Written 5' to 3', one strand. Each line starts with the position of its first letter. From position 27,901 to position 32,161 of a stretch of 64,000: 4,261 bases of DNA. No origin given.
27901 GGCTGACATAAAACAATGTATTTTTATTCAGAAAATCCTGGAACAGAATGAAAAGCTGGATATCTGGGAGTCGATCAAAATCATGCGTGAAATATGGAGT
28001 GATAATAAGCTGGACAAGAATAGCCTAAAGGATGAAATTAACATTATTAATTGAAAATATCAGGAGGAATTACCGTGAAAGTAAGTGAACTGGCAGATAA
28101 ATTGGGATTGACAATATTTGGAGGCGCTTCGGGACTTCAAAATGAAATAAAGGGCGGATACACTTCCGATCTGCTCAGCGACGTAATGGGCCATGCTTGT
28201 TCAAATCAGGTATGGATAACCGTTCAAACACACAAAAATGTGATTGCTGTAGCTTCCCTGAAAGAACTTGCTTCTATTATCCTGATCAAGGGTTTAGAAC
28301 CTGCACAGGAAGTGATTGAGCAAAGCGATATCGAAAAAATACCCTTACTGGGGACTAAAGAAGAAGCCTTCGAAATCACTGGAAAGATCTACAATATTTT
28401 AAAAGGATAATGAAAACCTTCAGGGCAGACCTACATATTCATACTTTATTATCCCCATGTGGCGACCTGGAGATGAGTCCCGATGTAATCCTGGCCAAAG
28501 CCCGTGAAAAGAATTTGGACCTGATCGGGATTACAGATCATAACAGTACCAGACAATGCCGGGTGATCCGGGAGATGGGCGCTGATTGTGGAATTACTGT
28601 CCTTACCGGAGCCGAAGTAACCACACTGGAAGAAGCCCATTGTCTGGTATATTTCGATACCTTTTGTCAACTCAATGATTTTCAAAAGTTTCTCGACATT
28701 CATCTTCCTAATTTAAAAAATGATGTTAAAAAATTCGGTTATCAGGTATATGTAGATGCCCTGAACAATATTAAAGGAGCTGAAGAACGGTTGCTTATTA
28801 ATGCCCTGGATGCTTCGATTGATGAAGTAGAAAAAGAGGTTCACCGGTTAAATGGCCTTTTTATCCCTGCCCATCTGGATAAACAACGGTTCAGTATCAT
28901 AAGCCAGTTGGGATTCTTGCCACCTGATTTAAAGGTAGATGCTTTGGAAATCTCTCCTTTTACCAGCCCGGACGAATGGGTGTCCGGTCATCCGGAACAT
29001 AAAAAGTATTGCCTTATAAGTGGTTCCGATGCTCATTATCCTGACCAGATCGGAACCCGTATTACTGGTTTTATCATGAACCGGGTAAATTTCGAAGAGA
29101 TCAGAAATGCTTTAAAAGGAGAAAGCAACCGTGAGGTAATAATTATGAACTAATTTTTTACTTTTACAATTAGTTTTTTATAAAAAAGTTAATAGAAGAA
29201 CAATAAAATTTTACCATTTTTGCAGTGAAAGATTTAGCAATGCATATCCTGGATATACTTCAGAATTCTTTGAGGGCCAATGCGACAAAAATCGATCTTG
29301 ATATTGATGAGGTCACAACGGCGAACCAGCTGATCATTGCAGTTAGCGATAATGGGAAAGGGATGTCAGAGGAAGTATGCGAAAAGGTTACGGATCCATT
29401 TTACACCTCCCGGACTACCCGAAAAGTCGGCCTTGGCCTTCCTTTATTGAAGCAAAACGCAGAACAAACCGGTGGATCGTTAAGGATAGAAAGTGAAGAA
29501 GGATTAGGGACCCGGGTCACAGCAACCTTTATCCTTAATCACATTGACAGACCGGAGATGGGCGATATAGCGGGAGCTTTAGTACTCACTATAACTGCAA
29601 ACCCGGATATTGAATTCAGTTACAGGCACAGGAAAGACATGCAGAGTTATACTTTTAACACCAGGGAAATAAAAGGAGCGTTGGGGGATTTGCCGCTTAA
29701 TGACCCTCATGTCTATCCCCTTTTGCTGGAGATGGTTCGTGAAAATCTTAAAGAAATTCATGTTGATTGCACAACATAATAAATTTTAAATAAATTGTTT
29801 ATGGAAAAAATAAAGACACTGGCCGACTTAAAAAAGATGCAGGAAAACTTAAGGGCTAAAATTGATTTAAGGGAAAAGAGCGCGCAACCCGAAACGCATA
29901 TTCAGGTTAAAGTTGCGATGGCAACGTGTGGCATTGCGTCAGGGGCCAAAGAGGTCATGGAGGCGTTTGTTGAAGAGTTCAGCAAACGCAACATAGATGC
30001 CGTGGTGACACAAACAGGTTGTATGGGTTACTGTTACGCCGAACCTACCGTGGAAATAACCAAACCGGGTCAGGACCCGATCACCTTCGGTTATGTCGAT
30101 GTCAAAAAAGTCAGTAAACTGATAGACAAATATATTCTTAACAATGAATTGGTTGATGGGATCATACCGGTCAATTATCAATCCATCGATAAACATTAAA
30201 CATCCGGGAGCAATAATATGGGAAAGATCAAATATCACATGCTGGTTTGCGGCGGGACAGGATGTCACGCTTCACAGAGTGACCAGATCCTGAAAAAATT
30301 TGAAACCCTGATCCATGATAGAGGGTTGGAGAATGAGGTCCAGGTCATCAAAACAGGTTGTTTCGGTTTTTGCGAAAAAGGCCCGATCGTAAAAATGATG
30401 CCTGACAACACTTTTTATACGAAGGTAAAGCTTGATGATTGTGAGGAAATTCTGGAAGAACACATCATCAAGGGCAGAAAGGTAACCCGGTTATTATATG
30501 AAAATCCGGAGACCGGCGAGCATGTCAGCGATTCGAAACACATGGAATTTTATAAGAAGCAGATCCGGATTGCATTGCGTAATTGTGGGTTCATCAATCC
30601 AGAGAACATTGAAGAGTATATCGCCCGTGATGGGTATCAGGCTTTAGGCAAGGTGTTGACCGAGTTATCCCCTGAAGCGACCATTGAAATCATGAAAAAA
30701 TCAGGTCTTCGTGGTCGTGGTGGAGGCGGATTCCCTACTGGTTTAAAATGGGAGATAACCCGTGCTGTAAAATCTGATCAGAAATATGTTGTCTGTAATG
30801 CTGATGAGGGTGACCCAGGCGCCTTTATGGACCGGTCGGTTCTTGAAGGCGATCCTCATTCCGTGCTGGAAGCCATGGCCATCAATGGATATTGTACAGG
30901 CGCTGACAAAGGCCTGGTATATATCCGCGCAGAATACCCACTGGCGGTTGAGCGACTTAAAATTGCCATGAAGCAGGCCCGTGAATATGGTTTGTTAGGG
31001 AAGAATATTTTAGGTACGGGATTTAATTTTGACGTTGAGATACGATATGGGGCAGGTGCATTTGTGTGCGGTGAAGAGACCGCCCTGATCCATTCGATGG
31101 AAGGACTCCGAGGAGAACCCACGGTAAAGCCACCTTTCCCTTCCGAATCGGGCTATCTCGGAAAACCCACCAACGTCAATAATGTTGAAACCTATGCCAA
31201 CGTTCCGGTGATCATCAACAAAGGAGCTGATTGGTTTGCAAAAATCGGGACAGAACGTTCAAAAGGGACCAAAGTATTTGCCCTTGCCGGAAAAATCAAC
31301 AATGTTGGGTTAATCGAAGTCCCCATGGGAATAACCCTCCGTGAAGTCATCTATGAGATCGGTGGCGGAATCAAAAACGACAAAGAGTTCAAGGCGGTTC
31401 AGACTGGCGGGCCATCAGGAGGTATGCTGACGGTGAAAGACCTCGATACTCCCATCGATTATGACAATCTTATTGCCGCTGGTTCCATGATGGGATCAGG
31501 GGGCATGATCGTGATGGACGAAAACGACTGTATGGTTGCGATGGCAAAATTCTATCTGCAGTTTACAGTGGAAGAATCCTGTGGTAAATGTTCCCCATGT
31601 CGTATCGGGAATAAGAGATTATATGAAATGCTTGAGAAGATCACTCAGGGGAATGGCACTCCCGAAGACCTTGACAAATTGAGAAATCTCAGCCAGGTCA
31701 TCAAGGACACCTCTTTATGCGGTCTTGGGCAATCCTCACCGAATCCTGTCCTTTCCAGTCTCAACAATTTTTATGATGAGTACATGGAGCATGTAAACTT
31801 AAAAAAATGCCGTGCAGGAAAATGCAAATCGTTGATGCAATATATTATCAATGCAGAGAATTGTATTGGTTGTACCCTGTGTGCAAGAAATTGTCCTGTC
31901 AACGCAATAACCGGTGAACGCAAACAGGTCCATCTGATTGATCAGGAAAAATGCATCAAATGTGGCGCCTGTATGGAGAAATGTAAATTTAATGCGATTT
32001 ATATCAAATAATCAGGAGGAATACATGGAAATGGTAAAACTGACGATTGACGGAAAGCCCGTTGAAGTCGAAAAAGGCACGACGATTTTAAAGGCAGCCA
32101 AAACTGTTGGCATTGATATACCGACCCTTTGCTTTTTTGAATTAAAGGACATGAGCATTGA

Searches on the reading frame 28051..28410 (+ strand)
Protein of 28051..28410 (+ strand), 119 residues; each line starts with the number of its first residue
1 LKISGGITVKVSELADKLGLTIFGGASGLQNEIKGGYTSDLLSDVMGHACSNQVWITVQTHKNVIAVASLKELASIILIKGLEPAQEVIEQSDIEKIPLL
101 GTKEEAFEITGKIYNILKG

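Call 7: search_protein_families(library=pfam, proteins=[window:28051-28410:+])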
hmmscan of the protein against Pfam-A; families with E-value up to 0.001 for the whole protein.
window:28051-28410:+ (119 aa): 2 families
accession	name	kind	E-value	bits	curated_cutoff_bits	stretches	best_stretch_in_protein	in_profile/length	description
PF07085.17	DRTGG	-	6.4e-05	23.2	25.2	1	52-113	41-102/105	DRTGG domain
PF02603.21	Hpr_kinase_N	-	0.00011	22.6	24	0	71-117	79-125/125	HPr Serine kinase N terminus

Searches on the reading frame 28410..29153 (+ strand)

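Call 7: search_protein_families(library=pfam, proteins=[window:28410-29153:+])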
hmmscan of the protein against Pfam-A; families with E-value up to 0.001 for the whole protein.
window:28410-29153:+ (247 aa): 2 families
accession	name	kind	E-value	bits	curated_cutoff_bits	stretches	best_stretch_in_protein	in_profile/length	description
PF02811.25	PHP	-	6.4e-07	30.3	26.4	1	7-90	1-71/164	PHP domain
PF13263.12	PHP_C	-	0.00021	21.2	21.3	1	198-236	14-52/56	PHP-associated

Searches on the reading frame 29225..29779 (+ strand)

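Call 7: search_protein_families(library=pfam, proteins=[window:29225-29779:+])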
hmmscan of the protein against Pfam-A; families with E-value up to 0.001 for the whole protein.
window:29225-29779:+ (184 aa): 2 families
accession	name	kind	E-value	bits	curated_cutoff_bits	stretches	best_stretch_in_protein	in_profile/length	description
PF02518.31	HATPase_c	-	8.8e-19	68.4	26.4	1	7-102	9-107/111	Histidine kinase-, DNA gyrase B-, and HSP90-like ATPase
PF13589.12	HATPase_c_3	-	1.9e-08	34.9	25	1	8-67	7-64/137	Histidine kinase-, DNA gyrase B-, and HSP90-like ATPase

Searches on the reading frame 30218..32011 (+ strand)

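Call 7: search_protein_families(library=pfam, proteins=[window:30218-32011:+])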
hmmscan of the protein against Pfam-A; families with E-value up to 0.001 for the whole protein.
window:30218-32011:+ (597 aa): 14 families
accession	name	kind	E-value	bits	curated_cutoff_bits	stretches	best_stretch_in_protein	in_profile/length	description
PF01512.22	Complex1_51K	-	1.5e-43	148.7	31.2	1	159-330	1-149/150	Nuo51 FMN-binding domain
PF10589.14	NADH_4Fe-4S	-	1.6e-32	111.6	23.5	1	442-525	2-85/85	NADH-ubiquinone oxidoreductase-F iron-sulfur binding region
PF00037.32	Fer4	-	3e-13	49.4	21.1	2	574-595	3-24/24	4Fe-4S binding domain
PF14697.11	Fer4_21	-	1e-08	35.6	35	1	544-594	3-57/59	4Fe-4S dicluster domain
PF12837.12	Fer4_6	-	4.5e-08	33.1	25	2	574-594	4-24/24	4Fe-4S binding domain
PF12797.12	Fer4_2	-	6.8e-08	32.4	24.5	2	572-590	3-21/22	4Fe-4S binding domain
PF12838.12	Fer4_7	-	8.3e-08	33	27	1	548-593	1-52/52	4Fe-4S dicluster domain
PF13237.11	Fer4_10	-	1.3e-07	31.9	25.5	1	543-589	3-52/53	4Fe-4S dicluster domain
PF01257.25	2Fe-2S_thioredx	-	1.7e-07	31.6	24.8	1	5-81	65-143/145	Thioredoxin-like [2Fe-2S] ferredoxin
PF13187.11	Fer4_9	-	1.2e-06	28.8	27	1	548-594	1-52/52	4Fe-4S dicluster domain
PF13183.11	Fer4_8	-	6.3e-06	27.1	27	0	546-568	2-24/68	4Fe-4S dicluster domain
PF10531.15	SLBB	-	7e-06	26.2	27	1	354-402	2-53/55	SLBB domain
PF22461.2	SLBB_2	-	0.00011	22.7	27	1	354-412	3-62/79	SLBB domain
PF13484.11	Fer4_16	-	0.00096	20.3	30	1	548-570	1-23/66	4Fe-4S double cluster binding domain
